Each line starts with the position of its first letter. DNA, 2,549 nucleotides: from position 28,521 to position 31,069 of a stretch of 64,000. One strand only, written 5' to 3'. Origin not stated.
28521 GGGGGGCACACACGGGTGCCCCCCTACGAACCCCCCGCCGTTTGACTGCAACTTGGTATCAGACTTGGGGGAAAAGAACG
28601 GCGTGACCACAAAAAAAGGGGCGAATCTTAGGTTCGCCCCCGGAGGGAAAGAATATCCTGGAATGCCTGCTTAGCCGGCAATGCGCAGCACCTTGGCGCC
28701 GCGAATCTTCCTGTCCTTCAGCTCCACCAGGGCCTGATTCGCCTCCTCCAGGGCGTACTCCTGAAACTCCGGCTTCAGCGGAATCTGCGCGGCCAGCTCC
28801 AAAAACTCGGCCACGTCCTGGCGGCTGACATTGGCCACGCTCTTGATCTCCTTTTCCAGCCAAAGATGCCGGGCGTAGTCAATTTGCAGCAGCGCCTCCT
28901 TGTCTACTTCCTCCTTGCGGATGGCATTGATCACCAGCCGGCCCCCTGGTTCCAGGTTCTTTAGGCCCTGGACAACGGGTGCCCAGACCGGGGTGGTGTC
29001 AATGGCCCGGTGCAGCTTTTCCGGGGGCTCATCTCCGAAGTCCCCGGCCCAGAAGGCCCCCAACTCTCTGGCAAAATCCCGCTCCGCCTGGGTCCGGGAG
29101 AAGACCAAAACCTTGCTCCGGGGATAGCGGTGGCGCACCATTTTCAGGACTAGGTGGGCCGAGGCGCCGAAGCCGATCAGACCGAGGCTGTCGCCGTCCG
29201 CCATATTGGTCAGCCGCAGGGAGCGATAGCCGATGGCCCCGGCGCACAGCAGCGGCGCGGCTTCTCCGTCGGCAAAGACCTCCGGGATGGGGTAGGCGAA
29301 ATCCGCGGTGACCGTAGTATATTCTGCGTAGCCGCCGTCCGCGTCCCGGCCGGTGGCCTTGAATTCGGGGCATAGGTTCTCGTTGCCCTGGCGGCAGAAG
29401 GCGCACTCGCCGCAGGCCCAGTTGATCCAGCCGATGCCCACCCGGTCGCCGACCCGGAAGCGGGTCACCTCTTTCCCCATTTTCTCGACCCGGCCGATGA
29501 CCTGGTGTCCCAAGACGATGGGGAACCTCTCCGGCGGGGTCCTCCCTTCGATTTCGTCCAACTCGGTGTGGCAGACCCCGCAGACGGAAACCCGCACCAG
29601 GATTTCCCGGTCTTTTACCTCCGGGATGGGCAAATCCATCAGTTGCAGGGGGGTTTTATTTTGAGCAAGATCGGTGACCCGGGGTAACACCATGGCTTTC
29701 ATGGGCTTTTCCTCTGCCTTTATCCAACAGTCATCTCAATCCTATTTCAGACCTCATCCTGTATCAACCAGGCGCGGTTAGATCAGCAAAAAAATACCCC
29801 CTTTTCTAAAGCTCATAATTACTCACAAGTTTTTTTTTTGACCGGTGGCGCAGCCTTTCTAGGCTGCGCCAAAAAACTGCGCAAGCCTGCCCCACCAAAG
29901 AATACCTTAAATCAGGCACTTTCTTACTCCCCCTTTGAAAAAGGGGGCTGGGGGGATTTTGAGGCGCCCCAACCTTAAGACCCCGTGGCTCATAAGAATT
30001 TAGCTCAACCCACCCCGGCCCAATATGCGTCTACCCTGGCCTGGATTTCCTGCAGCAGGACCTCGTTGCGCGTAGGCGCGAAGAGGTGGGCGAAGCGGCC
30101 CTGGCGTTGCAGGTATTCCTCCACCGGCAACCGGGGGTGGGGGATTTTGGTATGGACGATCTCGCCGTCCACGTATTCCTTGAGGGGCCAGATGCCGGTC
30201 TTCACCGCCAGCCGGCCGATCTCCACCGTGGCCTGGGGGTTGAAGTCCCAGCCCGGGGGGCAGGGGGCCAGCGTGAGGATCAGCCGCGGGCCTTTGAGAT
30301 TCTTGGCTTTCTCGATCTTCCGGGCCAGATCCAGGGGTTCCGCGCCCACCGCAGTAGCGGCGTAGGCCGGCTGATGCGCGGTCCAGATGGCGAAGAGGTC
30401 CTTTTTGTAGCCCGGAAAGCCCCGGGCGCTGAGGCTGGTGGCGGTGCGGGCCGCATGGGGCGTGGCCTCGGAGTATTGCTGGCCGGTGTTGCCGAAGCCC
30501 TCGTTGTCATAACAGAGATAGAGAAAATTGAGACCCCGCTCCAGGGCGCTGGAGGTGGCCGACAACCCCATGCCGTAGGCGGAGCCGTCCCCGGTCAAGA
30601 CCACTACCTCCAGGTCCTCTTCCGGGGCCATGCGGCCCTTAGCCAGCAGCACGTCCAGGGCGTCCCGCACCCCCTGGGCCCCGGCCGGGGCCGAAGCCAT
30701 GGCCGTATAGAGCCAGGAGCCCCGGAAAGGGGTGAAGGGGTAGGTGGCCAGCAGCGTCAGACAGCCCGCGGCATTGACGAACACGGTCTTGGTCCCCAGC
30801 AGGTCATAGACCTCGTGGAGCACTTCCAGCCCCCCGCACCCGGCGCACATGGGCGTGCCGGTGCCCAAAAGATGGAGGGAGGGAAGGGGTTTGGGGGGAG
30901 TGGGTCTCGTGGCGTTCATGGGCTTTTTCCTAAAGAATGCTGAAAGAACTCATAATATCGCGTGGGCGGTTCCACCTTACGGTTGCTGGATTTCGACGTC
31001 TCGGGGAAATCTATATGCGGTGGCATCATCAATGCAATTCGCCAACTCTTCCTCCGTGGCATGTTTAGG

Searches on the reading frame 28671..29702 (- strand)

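Call 50: search_protein_families(library=pfam, proteins=[window:28671-29702:-], max_evalue=0.0001)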
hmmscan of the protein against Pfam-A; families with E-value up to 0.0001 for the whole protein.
window:28671-29702:- (343 aa): 1 family
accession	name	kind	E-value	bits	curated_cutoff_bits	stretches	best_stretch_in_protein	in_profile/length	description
PF08240.17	ADH_N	-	5.6e-30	104.1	23.5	1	31-141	2-104/104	Alcohol dehydrogenase GroES-like domain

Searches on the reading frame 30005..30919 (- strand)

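Call 51: search_protein_families(library=pfam, proteins=[window:30005-30919:-], max_evalue=0.0001)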
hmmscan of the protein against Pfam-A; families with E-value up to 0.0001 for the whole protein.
window:30005-30919:- (304 aa): 1 family
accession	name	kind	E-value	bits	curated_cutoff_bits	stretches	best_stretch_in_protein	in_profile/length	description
PF02775.26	TPP_enzyme_C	-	4.1e-16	59.6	21.9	1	51-214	2-149/151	Thiamine pyrophosphate enzyme, C-terminal TPP binding domain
